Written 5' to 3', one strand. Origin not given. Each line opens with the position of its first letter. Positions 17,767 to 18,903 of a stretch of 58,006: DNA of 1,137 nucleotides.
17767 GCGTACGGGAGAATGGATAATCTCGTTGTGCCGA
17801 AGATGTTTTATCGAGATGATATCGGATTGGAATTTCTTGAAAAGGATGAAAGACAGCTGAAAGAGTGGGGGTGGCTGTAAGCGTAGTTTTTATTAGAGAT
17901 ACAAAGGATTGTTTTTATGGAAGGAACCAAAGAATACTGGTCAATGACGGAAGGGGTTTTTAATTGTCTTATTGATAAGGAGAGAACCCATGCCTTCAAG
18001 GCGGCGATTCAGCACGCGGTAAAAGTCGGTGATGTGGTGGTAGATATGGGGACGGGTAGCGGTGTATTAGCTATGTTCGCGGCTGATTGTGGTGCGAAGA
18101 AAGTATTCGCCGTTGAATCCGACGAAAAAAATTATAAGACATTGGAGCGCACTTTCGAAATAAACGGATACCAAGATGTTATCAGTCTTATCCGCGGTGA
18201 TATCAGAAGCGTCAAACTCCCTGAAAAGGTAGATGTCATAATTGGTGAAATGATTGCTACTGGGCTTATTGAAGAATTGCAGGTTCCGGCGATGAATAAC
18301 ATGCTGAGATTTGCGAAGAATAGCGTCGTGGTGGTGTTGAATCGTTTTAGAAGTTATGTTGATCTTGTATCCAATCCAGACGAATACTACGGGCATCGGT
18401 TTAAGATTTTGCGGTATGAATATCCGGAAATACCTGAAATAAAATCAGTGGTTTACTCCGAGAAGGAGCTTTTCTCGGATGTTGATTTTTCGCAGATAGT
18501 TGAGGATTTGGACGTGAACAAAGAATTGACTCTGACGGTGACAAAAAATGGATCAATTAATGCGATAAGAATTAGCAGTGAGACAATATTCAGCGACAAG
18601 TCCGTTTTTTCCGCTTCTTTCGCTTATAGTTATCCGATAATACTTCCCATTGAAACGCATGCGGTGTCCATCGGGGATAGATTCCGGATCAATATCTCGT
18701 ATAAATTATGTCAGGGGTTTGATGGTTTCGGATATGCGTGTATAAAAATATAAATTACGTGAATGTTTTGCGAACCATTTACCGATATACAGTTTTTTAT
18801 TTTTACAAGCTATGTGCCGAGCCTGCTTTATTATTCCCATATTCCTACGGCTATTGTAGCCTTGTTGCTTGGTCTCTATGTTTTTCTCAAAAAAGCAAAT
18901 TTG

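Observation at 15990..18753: Candidate protein/peptide-modification module: Cys/acid-rich anchored protein + orphan PurD-like ATP-grasp + PRMT-like methyltransferase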

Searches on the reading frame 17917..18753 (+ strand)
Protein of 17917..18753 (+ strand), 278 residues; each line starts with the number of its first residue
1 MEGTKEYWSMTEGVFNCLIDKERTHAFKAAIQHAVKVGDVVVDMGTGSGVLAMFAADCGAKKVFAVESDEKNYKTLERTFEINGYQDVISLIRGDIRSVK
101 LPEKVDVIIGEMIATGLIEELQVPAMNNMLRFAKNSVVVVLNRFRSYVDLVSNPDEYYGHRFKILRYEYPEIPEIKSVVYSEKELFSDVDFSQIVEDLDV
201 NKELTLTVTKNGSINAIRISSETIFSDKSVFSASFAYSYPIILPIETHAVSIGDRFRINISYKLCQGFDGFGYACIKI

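Call 3: search_protein_families(library=pfam, proteins=[window:17917-18753:+], max_evalue=0.1)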
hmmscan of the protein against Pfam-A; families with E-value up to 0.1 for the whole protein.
window:17917-18753:+ (278 aa): 13 families
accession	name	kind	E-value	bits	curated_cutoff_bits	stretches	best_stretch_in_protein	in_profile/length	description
PF06325.19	PrmA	-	6.7e-12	45.9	22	1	30-119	154-241/296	Ribosomal protein L11 methyltransferase (PrmA)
PF02475.24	TRM5-TYW2_MTfase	-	6.2e-11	43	28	1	28-113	27-113/164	TRM5/TYW2 methyltransferase domain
PF05185.22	PRMT5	-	9.6e-08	32.5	22.9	1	41-136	67-166/171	PRMT5 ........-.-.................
PF13649.12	Methyltransf_25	-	2.2e-06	28.7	27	1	41-132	1-92/97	Methyltransferase domain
PF05175.20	MTS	-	7e-06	26.2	23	1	37-109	31-103/170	Methyltransferase small domain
PF13847.12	Methyltransf_31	-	4.2e-05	23.7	27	1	37-146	3-114/145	Methyltransferase domain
PF00398.26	RrnaAD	-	0.00013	21.6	24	1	30-106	23-95/263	Ribosomal RNA adenine dimethylase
PF03602.21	Cons_hypoth95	-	0.00041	20.5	24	1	23-95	29-99/182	Conserved hypothetical protein 95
PF12847.13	Methyltransf_18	-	0.0006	20.3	27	1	30-109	7-87/151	Methyltransferase domain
PF08704.16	GCD14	-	0.015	15.4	26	1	34-106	37-111/247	tRNA methyltransferase complex GCD14 subunit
PF00145.23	DNA_methylase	-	0.043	13.7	22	1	41-110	3-67/324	C-5 cytosine-specific DNA methylase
PF13679.12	Methyltransf_32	-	0.076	13.4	27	0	38-110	26-107/143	Methyltransferase domain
PF09445.16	Methyltransf_15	-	0.093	12.7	22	0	40-107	3-61/165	RNA cap guanine-N2 methyltransferase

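Call 4: search_protein_families(library=ncbifam, proteins=[window:17917-18753:+], max_evalue=0.1)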
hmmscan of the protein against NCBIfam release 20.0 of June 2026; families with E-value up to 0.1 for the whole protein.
window:17917-18753:+ (278 aa): 47 families (the best 25 are shown)
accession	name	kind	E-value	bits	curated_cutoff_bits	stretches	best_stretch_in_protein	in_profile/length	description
TIGR00406.1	prmA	equivalog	4.4e-10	39.5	183.15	1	32-121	154-241/288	50S ribosomal protein L11 methyltransferase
NF001785.0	PRK00517.2-2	equivalog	4.6e-10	39.1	188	1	36-121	144-228/282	50S ribosomal protein L11 methyltransferase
NF000499.2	Erm23S_rRNA_broad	equivalog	9.5e-08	31.7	212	1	27-111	13-93/244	23S ribosomal RNA methyltransferase Erm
NF001786.0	PRK00517.2-4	equivalog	2.5e-07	30.1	327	1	24-115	130-217/277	50S ribosomal protein L11 methyltransferase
NF011529.0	PRK14968.1-3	equivalog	3.9e-07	29.7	162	1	35-109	32-103/198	putative methyltransferase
NF043040.1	corrin_prot_MT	hypoth_equivalog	4.4e-07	29.5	180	1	22-136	25-142/216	corrinoid protein-associated methyltransferase CpaM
NF001790.0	PRK00517.3-3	equivalog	1.6e-06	27.7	269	1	28-110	113-197/262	50S ribosomal protein L11 methyltransferase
NF047732.1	tRNAMtaseTrm5bMeth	equivalog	1.9e-06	27.1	500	1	28-101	189-260/337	tRNA (guanine(37)-N1)-methyltransferase Trm5b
TIGR03534.1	RF_mod_PrmC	equivalog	2.4e-06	27.2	199.1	1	18-109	67-161/253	peptide chain release factor N(5)-glutamine methyltransferase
NF047824.1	tRNAwyosineTaw2Meth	equivalog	9.4e-06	25.5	350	1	35-111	91-167/245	tRNA(Phe) (4-demethylwyosine(37)-C(7)) aminocarboxypropyltransferase Taw2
NF041081.1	prot_lys_mtase_Arch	equivalog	1.4e-05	25.2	200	1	35-130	7-100/142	protein-lysine N-methyltransferase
TIGR02469.1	CbiT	equivalog_domain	2.1e-05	24.8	78.3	1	35-109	17-93/124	precorrin-6Y C5,15-methyltransferase (decarboxylating) subunit CbiT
NF011528.0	PRK14968.1-2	equivalog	6.5e-05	22.5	171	1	34-68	35-68/205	putative methyltransferase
NF001556.0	PRK00377.1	equivalog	6.9e-05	22.7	238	1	34-108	37-115/198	cobalt-precorrin-6Y C(15)-methyltransferase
NF047823.1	tRNAwyosTaw2Pyroc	equivalog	7.4e-05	22.3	550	1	33-107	121-195/277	tRNA(Phe) (4-demethylwyosine(37)-C(7)) aminocarboxypropyltransferase Taw2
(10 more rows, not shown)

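Call 10: search_solved_structures(query=window:17917-18753:+, max_evalue=0.01, show_alignments=2)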
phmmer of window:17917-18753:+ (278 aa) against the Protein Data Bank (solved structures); distinct sequences matched with E-value up to 0.01: 78 (the best 60 are shown).
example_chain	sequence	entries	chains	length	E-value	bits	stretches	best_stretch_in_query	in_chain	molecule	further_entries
1f3l_A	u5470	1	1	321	1.9e-17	67.1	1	17-218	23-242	PROTEIN ARGININE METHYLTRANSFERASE PRMT3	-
2fyt_A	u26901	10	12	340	3.3e-17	66.3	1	17-218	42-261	Protein arginine N-methyltransferase 3 | PRMT3 protein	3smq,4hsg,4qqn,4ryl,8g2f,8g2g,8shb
7p2r_A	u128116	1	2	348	1.7e-15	60.7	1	17-125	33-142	Protein arginine N-methyltransferase 6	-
4c4a_A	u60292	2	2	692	2.1e-15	60.4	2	15-113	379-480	PROTEIN ARGININE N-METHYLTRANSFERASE 7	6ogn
6sqk_A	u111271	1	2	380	2.2e-15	60.4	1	17-125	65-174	Protein arginine N-methyltransferase 6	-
4c03_A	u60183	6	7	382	2.2e-15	60.3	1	17-125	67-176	PROTEIN ARGININE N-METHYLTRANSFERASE 6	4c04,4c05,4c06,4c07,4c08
6sq3_A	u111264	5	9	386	2.2e-15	60.3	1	17-125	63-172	Protein arginine N-methyltransferase 6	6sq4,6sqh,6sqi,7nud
7nue_A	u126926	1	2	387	2.2e-15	60.3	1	17-125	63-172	Protein arginine N-methyltransferase 6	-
5lv4_A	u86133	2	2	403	2.3e-15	60.2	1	17-125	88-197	Protein arginine N-methyltransferase 6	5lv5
5fqn_A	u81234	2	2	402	2.4e-15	60.2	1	17-125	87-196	PROTEIN ARGININE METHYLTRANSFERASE 6 | PROTEIN ARGININE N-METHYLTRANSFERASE 6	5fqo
4y30_A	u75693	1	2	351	3e-15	59.9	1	17-125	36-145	Protein arginine N-methyltransferase 6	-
4y2h_A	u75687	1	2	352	3e-15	59.9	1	17-125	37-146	Protein arginine N-methyltransferase 6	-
4hc4_A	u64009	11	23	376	3.6e-15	59.6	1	17-125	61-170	Protein arginine N-methyltransferase 6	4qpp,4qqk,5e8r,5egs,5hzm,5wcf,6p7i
6dnz_A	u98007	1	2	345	1.3e-14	57.9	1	17-122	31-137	Arginine N-methyltransferase, putative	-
3r0q_C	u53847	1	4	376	1.5e-14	57.6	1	18-123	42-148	Probable protein arginine N-methyltransferase 4.2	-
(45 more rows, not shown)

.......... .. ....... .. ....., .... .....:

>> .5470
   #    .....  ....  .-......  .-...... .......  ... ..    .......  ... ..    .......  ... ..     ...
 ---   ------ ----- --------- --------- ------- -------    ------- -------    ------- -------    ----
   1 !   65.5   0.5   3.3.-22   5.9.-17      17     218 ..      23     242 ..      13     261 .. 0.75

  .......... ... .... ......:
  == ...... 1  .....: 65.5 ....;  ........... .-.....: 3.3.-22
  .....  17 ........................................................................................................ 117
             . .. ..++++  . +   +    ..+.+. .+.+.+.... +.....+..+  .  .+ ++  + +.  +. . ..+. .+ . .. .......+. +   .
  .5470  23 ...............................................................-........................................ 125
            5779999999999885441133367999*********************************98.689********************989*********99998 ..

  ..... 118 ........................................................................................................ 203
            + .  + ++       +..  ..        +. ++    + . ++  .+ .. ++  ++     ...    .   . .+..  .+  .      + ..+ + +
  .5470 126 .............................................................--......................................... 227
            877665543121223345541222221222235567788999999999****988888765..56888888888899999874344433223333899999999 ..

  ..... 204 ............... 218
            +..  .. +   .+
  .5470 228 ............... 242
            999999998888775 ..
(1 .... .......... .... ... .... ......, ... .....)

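Call 18: find_homologous_proteins(query=window:17917-18753:+)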
Query window:17917-18753:+ (278 aa): 294 proteins with E <= 0.001 among 808 candidates; the best 120 are listed.
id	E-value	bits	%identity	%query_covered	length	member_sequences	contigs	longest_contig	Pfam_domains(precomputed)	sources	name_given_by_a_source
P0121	2.8e-179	612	100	100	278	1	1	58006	PF06325.20,PF05175.21,PF05185.23,PF13649.13,PF02475.24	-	-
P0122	4.3e-136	471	75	100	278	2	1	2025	PF06325.20,PF05175.21,PF05185.23,PF13649.13,PF02475.24,PF12847.14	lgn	-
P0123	5.9e-129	447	73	100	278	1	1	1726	PF06325.20,PF05175.21,PF05185.23,PF13649.13,PF02475.24,PF12847.14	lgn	-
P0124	1.1e-123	430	72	97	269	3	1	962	PF06325.20,PF05175.21,PF05185.23,PF13649.13,PF02475.24,PF12847.14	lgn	-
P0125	6.6e-121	421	67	100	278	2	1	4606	PF00398.27,PF06325.20,PF05175.21,PF05185.23,PF13649.13,PF02475.24,PF08704.17,PF12847.14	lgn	-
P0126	1.6e-119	416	67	100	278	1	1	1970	PF06325.20,PF05175.21,PF05185.23,PF13649.13,PF02475.24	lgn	-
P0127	4.3e-109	382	64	100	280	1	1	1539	PF13847.13,PF00398.27,PF06325.20,PF05175.21,PF05185.23,PF13649.13,PF02475.24,PF12847.14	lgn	-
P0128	4.0e-107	376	62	99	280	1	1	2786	PF13847.13,PF06325.20,PF05175.21,PF05185.23,PF13649.13,PF02475.24,PF12847.14,PF08241.19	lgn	-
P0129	6.1e-107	375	61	99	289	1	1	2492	PF13847.13,PF00398.27,PF06325.20,PF05175.21,PF05185.23,PF13649.13,PF02475.24,PF12847.14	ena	-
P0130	6.4e-107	375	65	99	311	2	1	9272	PF13847.13,PF06325.20,PF05175.21,PF05185.23,PF03602.22,PF13649.13,PF02475.24,PF12847.14,PF08241.19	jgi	-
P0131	2.0e-105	370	61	99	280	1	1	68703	PF13847.13,PF06325.20,PF05175.21,PF05185.23,PF13649.13,PF02475.24,PF08704.17,PF12847.14,PF08241.19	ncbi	-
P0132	6.6e-105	369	59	99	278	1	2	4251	PF13847.13,PF06325.20,PF05175.21,PF05185.23,PF03602.22,PF13649.13,PF02475.24,PF12847.14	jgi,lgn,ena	-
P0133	1.0e-103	365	62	100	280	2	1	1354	PF13847.13,PF06325.20,PF05175.21,PF05185.23,PF03602.22,PF13649.13,PF02475.24,PF12847.14,PF08241.19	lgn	-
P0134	1.9e-103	364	61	99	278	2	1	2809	PF06325.20,PF05185.23,PF13649.13,PF02475.24,PF12847.14,PF01728.26,PF08241.19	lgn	-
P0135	2.6e-103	363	61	97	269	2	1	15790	PF13847.13,PF06325.20,PF05185.23,PF13649.13,PF02475.24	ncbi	-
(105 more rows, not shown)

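Call 41: find_related_loci(query=A5, collection=metagenome_contigs, flank=8000)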
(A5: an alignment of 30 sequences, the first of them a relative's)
Query A5 (278 aa) in metagenome_contigs; peptide patterns used: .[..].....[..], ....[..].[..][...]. (x = any residue, [..] = any of these).
254 stretches matched a pattern; 46 encode a relative of the query (tblastn E <= 1e-3); 46 distinct loci.
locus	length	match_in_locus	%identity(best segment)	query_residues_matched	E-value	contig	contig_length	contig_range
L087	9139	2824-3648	65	3-277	1e-115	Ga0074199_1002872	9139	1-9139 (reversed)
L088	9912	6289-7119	60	1-277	3e-115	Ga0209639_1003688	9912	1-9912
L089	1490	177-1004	59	2-277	2e-121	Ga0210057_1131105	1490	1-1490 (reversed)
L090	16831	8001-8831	60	2-278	1e-107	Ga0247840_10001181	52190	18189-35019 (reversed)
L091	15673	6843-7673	60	2-278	1e-107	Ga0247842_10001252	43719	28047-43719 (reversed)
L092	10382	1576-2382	59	6-274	2e-106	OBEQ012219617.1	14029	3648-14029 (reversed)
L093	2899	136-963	58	2-277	1e-109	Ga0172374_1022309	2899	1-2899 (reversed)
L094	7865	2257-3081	59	4-278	1e-106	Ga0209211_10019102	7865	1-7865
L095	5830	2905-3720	60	2-273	4e-106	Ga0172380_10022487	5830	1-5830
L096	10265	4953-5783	61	1-277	7e-106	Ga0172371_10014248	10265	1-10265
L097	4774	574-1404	56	2-278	8e-106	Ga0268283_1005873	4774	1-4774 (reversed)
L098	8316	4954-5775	59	7-274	1e-104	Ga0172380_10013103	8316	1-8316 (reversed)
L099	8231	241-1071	58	4-274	1e-104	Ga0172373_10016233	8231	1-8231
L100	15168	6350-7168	58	5-277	1e-103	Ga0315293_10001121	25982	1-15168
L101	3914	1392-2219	54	3-278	1e-102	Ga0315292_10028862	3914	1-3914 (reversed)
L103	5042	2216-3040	53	4-278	2e-101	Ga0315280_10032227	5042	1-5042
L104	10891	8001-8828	55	2-277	6e-101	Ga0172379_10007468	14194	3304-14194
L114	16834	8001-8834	51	2-278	6e-94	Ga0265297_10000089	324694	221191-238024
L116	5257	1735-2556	49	5-278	2e-91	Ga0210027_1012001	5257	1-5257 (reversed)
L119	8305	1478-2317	51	1-278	2e-90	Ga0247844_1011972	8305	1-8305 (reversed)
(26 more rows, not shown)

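Call 56: predict_structure(alignment_id=A5)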
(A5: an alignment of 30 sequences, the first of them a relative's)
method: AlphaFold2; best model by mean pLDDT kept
length: 278 residues; sequences in the alignment: 30
mean_pLDDT: 92.9   pTM: 0.88
mean pLDDT of the five models: 92.9, 92.8, 92.7, 90.0, 74.8
residues with pLDDT >= 90: 231; 70-90: 35; 50-70: 3; < 50: 9
segments of 3 or more residues with pLDDT < 50: 1-9
pLDDT, mean of each block of 10 residues (from residue 1): 40 79 97 99 91 99 96 94 98 96 98 84 96 98 98 95 91 91 98 96 98 98 98 92 97 98 91 97
secondary structure, 60 per line:
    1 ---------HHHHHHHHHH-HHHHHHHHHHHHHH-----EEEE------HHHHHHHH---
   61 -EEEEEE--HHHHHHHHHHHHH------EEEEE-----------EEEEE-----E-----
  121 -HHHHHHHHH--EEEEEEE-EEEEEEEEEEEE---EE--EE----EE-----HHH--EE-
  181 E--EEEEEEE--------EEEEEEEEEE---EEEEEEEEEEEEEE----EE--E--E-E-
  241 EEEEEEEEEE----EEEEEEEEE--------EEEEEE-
elements in order: H10-19 H21-34 E40-43 H50-57 E62-67 H70-82 E89-93 E105-109 H122-130 E133-139 E141-152 E184-190 E199-208 E212-225 E241-250 E255-263 E272-277

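Call 59: fold_search(model_id=the predicted structure, library=pdb)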
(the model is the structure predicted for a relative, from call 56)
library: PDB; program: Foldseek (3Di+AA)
matches with E <= 10: 1976; with E <= 0.001: 948
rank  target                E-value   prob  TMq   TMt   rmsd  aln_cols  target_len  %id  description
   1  3q7e                  4.1e-20  1.00  0.75  0.67   3.7       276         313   22  Crystal Structure of rat Protein Arginine Methyltransferase 1 (PRMT1)M48L mutant (released 2011-06-22)
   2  1ori                  4.6e-20  1.00  0.75  0.66   6.8       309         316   20  Structure of the predominant protein arginine methyltransferase PRMT1 (released 2003-05-27)
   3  6sqh_A                9.9e-20  1.00  0.77  0.68   6.5       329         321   16  Crystal structure of mouse PRMT6 with partial C-terminal TEV cleavage site (released 2020-09-30)
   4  5e8r_A                9.9e-20  1.00  0.75  0.63   6.2       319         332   18  Human HMT1 hnRNP methyltransferase-like protein 6 (S. cerevisiae) (released 2015-12-09)
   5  1f3l                  1.2e-19  1.00  0.75  0.66   5.1       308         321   23  CRYSTAL STRUCTURE OF THE CONSERVED CORE OF PROTEIN ARGININE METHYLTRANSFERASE PRMT3 (released 2001-03-14)
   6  7nud_B                1.6e-19  1.00  0.74  0.65   6.4       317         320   17  Crystal structure of mouse PRMT6 in complex with inhibitor EML734 (released 2022-03-23)
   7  1orh_A                1.9e-19  1.00  0.76  0.67   3.6       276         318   22  Structure of the Predominant Protein Arginine Methyltransferase PRMT1 (released 2003-08-26)
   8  4c05                  2.0e-19  1.00  0.74  0.66   6.3       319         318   17  Crystal structure of M. musculus protein arginine methyltransferase PRMT6 with SAH (released 2014-07-30)
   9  6p7i_B                2.4e-19  1.00  0.74  0.61   6.6       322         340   17  Crystal structure of Human PRMT6 in complex with S-Adenosyl-L-Homocysteine and YS17-117 Compound (released 2019-06-26)
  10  4c08                  2.6e-19  1.00  0.74  0.64   6.5       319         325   17  Crystal structure of M. musculus protein arginine methyltransferase PRMT6 with CaCl2 at 1.34 Angstroms (released 2014-07-30)
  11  5hzm                  2.7e-19  1.00  0.78  0.67   6.3       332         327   17  Human HMT1 hnRNP methyltransferase-like protein 6 (S. cerevisiae) (released 2016-02-17)
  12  5dst_A                2.7e-19  1.00  0.77  0.68   6.3       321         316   21  Crystal structure of human PRMT8 in complex with SAH (released 2016-02-24)
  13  5dst_C                2.7e-19  1.00  0.77  0.68   6.4       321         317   22  Crystal structure of human PRMT8 in complex with SAH (released 2016-02-24)
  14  5fqo                  2.9e-19  1.00  0.74  0.64   4.2       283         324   19  Crystal structure of M. musculus protein arginine methyltransferase PRMT6 with SAH and magnesium (released 2017-01-18)
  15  4c04                  2.9e-19  1.00  0.78  0.67   6.2       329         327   17  Crystal structure of M. musculus protein arginine methyltransferase PRMT6 with inhibitor (released 2014-07-30)
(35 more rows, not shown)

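Call 68: search_protein_families(library=pfam, proteins=[L092:437-1360:+, L116:665-1723:+, L114:6811-7797:+, L103:4083-4637:+, L119:3767-4414:+, L098:4131-4856:+, L104:3299-3784:+], max_evalue=0.01)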
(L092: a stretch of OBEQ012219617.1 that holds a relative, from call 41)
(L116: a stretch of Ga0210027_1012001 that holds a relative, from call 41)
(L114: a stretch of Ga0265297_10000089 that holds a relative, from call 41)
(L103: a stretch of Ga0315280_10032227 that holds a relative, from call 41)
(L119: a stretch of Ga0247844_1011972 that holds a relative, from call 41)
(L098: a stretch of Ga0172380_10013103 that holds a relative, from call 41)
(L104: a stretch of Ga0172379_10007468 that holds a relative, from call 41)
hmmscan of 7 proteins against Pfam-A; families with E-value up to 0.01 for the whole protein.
L092:437-1360:+ (307 aa): 1 family
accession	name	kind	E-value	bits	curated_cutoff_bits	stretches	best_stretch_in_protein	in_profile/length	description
PF09924.15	LPG_synthase_C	-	1.9e-21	76.8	27.5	1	32-301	8-297/298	Phosphatidylglycerol lysyltransferase, C-terminal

L116:665-1723:+ (352 aa): 1 family
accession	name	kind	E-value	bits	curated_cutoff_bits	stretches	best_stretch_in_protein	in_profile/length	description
PF01916.23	DS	-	4.9e-91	305.4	27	1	31-329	1-287/288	Deoxyhypusine synthase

L114:6811-7797:+ (328 aa): 2 families
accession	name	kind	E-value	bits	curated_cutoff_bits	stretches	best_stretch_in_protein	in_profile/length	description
PF02016.21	Peptidase_S66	-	1.3e-33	116.1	25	1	15-134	1-121/121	LD-carboxypeptidase N-terminal domain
PF17676.7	Peptidase_S66C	-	3.2e-26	92.7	23.7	1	200-314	1-120/120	LD-carboxypeptidase C-terminal domain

L103:4083-4637:+ (184 aa): 0 families

L119:3767-4414:+ (215 aa): 0 families

L098:4131-4856:+ (241 aa): 1 family
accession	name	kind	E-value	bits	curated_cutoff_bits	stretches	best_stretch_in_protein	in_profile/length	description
PF00856.33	SET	-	1.6e-12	48.2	22.4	1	86-180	1-104/105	SET domain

L104:3299-3784:+ (162 aa): 1 family
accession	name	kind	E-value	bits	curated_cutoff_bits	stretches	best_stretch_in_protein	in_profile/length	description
PF01862.21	PvlArgDC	-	1.3e-26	93.8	22.7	1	6-152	5-158/161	Pyruvoyl-dependent arginine decarboxylase (PvlArgDC)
